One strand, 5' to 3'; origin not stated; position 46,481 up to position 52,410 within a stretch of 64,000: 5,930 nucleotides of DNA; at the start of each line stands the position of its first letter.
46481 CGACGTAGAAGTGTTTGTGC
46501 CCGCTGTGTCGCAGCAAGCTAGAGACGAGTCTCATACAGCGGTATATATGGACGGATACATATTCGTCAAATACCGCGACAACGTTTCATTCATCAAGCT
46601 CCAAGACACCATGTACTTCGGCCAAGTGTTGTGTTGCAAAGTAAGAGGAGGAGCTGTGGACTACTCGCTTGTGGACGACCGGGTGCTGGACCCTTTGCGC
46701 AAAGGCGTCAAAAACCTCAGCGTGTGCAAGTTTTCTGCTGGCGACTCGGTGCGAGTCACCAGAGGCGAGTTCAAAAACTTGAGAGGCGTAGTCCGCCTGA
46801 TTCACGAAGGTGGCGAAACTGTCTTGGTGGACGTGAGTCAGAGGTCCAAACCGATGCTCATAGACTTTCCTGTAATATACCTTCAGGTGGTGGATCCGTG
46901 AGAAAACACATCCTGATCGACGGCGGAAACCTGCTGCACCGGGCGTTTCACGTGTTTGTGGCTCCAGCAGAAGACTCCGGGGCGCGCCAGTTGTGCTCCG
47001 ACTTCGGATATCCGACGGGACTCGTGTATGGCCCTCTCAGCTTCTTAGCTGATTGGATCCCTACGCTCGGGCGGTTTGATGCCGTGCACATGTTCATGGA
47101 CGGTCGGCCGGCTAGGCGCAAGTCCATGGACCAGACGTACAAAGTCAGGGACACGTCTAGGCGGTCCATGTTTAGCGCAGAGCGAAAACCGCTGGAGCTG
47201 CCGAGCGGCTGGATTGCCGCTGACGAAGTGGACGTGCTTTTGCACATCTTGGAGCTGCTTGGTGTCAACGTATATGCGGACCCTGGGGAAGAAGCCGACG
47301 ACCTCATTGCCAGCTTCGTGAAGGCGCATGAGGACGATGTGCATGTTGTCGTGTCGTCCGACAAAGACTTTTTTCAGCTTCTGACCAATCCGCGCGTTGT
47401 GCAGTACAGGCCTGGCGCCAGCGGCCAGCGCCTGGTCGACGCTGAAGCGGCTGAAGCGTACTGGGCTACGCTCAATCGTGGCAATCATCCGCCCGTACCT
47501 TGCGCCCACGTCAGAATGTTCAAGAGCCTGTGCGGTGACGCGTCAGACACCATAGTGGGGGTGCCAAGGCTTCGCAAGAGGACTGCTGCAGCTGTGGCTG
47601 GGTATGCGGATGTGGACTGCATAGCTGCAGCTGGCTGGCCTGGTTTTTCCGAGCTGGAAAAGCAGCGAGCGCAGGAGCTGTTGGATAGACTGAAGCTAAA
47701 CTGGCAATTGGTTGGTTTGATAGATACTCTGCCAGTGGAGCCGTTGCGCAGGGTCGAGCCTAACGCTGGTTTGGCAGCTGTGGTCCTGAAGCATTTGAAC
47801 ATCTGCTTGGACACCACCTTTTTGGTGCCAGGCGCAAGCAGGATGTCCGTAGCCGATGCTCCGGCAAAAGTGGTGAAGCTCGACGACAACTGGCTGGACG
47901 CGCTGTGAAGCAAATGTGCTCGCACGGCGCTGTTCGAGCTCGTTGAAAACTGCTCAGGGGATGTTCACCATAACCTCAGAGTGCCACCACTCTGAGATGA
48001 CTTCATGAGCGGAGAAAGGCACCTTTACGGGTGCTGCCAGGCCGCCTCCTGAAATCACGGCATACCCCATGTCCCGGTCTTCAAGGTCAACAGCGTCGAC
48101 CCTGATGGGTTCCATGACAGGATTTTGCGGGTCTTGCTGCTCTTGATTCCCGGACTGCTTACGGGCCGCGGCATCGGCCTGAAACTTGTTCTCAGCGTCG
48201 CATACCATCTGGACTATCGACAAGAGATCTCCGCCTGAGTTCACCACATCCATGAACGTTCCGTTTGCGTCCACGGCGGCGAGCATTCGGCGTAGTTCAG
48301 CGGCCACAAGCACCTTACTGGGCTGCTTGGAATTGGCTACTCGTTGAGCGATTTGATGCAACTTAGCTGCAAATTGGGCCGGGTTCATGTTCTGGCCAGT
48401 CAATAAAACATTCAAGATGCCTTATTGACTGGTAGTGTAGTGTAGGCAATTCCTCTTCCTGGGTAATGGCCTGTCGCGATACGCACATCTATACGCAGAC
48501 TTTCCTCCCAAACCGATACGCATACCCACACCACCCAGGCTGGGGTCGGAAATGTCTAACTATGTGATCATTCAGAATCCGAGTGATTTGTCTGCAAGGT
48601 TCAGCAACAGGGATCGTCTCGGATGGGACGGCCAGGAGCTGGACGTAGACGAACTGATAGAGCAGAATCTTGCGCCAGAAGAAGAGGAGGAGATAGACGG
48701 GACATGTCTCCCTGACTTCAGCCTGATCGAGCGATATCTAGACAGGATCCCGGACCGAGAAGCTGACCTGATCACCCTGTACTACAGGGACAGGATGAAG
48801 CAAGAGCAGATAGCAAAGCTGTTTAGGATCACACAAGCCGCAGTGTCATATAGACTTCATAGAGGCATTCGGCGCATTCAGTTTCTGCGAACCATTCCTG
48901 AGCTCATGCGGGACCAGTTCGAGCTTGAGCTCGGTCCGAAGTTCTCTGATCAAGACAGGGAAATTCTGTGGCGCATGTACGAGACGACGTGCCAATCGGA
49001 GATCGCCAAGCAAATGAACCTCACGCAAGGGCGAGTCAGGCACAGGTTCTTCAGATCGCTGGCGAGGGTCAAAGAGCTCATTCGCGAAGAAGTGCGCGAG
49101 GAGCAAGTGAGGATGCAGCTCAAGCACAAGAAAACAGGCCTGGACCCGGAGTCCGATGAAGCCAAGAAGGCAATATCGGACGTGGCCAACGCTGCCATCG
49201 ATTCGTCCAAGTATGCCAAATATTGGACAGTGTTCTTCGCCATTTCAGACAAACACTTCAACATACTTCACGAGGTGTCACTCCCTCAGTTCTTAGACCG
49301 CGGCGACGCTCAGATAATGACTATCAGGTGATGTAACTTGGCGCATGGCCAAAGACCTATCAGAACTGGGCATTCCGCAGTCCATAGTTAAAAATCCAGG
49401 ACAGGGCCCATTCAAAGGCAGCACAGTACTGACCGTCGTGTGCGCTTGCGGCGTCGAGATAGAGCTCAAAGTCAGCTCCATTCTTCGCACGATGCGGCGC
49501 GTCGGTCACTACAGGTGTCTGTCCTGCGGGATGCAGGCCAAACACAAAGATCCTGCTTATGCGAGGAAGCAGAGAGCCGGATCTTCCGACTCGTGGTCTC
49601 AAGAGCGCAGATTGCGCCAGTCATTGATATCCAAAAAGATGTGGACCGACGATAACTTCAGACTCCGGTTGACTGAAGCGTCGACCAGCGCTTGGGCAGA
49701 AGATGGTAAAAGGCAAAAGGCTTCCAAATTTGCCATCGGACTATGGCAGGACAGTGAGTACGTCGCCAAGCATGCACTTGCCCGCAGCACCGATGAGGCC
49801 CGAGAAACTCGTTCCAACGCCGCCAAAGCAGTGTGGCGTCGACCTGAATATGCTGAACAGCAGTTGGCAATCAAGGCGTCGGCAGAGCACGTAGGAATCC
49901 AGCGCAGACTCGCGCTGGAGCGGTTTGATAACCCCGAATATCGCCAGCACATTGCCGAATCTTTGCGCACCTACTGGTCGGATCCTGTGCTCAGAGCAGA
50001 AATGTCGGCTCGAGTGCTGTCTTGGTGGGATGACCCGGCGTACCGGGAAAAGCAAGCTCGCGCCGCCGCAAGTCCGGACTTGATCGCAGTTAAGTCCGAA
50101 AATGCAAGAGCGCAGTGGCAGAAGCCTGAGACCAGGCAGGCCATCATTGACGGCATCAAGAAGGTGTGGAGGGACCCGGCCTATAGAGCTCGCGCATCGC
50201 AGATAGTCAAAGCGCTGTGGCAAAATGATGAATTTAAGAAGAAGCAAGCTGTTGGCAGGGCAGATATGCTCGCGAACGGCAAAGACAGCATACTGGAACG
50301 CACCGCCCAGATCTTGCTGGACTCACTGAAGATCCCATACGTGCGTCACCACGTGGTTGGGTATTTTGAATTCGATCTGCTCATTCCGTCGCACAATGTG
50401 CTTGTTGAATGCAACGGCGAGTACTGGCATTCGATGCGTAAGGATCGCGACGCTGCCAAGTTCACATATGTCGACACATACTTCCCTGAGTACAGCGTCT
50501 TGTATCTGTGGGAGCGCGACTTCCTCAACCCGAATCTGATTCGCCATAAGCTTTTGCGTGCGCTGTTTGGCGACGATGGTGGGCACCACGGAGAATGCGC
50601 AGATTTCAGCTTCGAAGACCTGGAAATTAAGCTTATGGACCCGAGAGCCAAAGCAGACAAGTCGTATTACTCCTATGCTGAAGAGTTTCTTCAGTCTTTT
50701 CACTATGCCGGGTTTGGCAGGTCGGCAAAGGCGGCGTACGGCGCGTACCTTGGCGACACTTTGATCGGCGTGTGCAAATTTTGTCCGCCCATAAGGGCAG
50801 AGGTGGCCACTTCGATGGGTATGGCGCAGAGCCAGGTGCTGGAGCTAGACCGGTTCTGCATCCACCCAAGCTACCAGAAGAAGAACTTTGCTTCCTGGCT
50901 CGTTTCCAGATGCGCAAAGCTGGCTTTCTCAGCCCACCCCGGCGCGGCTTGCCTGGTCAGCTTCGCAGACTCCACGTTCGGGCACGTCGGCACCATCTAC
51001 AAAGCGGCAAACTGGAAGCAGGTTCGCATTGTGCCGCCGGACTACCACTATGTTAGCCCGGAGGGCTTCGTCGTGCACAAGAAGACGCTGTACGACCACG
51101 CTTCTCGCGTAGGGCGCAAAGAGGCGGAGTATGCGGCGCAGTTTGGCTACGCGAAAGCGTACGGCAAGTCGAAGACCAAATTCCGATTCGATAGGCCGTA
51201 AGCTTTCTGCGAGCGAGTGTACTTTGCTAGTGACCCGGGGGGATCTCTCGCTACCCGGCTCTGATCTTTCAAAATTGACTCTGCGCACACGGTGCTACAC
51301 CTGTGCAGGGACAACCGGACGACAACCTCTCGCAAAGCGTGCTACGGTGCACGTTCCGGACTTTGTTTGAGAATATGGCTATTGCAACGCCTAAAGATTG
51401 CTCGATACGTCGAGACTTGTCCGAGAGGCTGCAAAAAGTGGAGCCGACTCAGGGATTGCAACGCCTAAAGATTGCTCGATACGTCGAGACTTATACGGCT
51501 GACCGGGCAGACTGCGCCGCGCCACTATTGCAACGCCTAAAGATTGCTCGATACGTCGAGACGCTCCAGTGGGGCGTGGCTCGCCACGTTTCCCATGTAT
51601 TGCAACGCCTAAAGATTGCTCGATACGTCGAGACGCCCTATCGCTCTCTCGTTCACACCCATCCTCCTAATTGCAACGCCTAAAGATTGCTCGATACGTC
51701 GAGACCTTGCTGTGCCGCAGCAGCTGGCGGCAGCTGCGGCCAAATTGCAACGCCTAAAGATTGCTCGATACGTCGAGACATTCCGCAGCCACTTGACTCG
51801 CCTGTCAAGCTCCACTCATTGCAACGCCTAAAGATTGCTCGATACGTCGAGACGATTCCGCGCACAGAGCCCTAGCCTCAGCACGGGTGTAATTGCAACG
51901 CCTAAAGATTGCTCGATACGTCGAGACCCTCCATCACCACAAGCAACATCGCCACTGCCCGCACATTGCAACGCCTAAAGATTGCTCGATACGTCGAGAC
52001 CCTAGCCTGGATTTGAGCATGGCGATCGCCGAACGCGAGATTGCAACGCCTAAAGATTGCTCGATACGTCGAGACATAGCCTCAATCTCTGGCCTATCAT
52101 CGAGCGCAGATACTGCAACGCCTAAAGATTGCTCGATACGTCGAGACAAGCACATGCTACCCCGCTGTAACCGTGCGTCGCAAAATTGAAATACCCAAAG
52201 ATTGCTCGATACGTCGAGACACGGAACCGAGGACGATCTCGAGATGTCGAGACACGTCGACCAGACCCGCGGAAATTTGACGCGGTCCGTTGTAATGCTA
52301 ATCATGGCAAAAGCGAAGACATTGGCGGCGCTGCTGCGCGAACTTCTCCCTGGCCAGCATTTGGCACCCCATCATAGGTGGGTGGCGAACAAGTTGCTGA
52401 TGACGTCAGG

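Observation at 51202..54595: Minimal phage-encoded CRISPR-CasPhi (Cas12j) system: array plus one 763-aa RuvC effector, no adaptation genes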

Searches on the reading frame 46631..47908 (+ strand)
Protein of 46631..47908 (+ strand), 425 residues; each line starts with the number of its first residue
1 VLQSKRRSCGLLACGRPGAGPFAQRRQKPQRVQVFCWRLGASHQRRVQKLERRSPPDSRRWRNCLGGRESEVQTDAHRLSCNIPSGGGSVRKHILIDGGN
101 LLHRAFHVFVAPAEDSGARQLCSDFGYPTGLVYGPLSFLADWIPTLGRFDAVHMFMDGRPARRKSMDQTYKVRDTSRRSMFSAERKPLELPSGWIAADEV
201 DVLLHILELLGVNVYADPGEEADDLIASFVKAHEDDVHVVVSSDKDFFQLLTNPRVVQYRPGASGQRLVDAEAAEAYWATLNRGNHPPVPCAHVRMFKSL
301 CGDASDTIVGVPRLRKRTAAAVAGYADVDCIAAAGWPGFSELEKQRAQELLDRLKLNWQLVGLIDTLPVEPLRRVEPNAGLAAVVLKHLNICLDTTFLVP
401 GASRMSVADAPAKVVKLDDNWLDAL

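Call 13: search_protein_families(library=pfam, proteins=[window:46631-47908:+], max_evalue=0.01)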
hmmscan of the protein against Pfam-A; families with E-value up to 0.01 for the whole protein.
window:46631-47908:+ (425 aa): 2 families
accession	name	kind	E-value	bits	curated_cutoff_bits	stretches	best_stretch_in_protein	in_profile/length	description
PF02739.22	5_3_exonuc_N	-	9.6e-20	71.4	34.3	1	93-272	2-157/164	5'-3' exonuclease, N-terminal resolvase-like domain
PF01367.25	5_3_exonuc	-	0.00013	22.9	40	1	292-370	4-83/97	5'-3' exonuclease, C-terminal SAM fold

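Call 14: search_protein_families(library=phrogs, proteins=[window:46631-47908:+], max_evalue=0.001)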
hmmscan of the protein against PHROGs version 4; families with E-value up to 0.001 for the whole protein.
window:46631-47908:+ (425 aa): 1 family
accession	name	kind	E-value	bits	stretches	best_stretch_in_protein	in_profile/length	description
phrog_107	-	DNA, RNA and nucleotide metabolism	2.3e-13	51.1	1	91-330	119-328/542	exonuclease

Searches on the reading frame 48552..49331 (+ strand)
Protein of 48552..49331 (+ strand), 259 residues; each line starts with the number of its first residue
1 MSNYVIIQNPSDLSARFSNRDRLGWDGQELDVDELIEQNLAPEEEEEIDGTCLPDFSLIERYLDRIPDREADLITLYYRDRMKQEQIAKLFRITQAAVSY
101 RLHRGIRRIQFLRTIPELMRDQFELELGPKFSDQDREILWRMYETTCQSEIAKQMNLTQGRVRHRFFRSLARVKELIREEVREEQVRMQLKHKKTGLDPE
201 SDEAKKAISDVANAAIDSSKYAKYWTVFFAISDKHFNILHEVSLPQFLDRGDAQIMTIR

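Call 13: search_protein_families(library=pfam, proteins=[window:48552-49331:+], max_evalue=0.01)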
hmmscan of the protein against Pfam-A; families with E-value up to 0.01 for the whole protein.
window:48552-49331:+ (259 aa): 5 families
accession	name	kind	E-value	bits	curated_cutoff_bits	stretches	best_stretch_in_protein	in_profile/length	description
PF04545.22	Sigma70_r4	-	1.8e-14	53.4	24.1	2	63-109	2-48/50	Sigma-70, region 4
PF08281.18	Sigma70_r4_2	-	1.3e-13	50.8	25.7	2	58-108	3-53/54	Sigma-70, region 4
PF01047.28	MarR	-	0.00015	22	24.6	0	73-104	9-40/59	MarR family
PF13412.12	HTH_24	-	0.00022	21.2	21.9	0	134-165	4-37/48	Winged helix-turn-helix DNA-binding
PF01022.26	HTH_5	-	0.0041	17.4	22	0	146-164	16-34/47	Bacterial regulatory protein, arsR family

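Call 14: search_protein_families(library=phrogs, proteins=[window:48552-49331:+], max_evalue=0.001)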
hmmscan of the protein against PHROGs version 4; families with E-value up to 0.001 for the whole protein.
window:48552-49331:+ (259 aa): 6 families
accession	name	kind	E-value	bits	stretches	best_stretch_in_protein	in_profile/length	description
phrog_351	-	transcription regulation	3.6e-12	46.7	2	57-119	667-732/928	RNA polymerase sigma factor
phrog_1740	-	transcription regulation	1e-10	41.8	2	41-110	148-213/567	RNA polymerase sigma factor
phrog_323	-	transcription regulation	2.5e-06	28.3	1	68-172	99-191/319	transcriptional regulator, D5-like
phrog_36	-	transcription regulation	3.4e-05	24.5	1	59-108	133-182/220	transcriptional regulator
phrog_3512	-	transcription regulation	0.00021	22.5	0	66-109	66-109/130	sigma factor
phrog_1190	-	transcription regulation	0.00059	20.7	0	59-110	105-156/167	RNA polymerase sigma factor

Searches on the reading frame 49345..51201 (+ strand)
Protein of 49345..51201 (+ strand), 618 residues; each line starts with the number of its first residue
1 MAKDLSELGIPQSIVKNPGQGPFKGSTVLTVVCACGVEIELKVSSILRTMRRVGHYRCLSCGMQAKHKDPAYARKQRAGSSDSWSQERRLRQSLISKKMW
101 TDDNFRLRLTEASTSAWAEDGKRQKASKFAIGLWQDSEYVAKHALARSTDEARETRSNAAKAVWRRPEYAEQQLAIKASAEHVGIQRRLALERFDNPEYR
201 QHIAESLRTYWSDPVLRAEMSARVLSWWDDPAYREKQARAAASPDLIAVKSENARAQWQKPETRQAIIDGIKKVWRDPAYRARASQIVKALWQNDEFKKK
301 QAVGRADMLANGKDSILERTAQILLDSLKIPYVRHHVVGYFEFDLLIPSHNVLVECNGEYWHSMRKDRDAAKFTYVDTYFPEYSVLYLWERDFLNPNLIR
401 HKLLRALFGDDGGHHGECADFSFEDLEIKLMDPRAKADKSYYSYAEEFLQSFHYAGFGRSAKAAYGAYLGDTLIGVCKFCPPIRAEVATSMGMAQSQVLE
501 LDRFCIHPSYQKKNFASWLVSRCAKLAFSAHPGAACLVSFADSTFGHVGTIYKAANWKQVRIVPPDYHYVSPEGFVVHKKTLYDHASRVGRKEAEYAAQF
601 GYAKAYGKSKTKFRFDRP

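Call 13: search_protein_families(library=pfam, proteins=[window:49345-51201:+], max_evalue=0.01)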
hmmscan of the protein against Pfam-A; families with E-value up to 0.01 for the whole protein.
window:49345-51201:+ (618 aa): 4 families
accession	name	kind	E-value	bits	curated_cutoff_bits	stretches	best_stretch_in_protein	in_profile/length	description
PF25680.1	Mom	-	1e-21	77.9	27.1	1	444-614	11-180/202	Mom protein family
PF00583.31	Acetyltransf_1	-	1.1e-05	26.2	20.7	1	444-530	16-91/116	Acetyltransferase (GNAT) family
PF13508.13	Acetyltransf_7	-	0.0042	17.9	27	0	466-531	7-59/84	Acetyltransferase (GNAT) domain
PF13444.12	Acetyltransf_5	-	0.0085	17.2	22.4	0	493-519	74-100/102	Acetyltransferase (GNAT) domain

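Call 14: search_protein_families(library=phrogs, proteins=[window:49345-51201:+], max_evalue=0.001)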
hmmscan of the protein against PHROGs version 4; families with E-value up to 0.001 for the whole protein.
window:49345-51201:+ (618 aa): 5 families
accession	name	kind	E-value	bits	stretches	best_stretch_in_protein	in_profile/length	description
phrog_1384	-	other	1.2e-27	98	1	444-602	30-180/245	Mom-like DNA modification protein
phrog_559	-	DNA, RNA and nucleotide metabolism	5e-18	66.2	1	315-581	307-558/607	HNH endonuclease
phrog_3339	-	DNA, RNA and nucleotide metabolism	9.2e-15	55.7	2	440-615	369-533/536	homing endonuclease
phrog_22215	-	unknown function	3.3e-11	44.5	1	227-303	70-150/324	-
phrog_29804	-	unknown function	1.7e-07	31.6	1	340-586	275-487/534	-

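Call 100: search_protein_families(library=padloc, proteins=[window:49345-51201:+], max_evalue=0.001)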
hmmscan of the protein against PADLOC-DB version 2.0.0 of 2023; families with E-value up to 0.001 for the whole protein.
window:49345-51201:+ (618 aa): 1 family
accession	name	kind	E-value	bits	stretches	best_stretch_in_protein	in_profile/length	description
PDLC03678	HEase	-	1.2e-07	29.7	1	314-388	166-239/266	homing endonuclease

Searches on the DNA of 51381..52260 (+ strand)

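Call 19: search_dna_similar(query=window:51381-52260:+, collection=phages, mode=distant, max_evalue=0.1, max_rows=30)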
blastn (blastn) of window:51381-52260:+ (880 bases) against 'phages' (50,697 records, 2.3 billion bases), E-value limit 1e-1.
No match.

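Call 109: search_dna_similar(query=window:51381-52260:+, collection=plasmids, mode=distant, max_evalue=0.01, max_rows=10)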
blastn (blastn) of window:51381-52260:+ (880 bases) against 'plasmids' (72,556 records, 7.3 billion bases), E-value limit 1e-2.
No match.
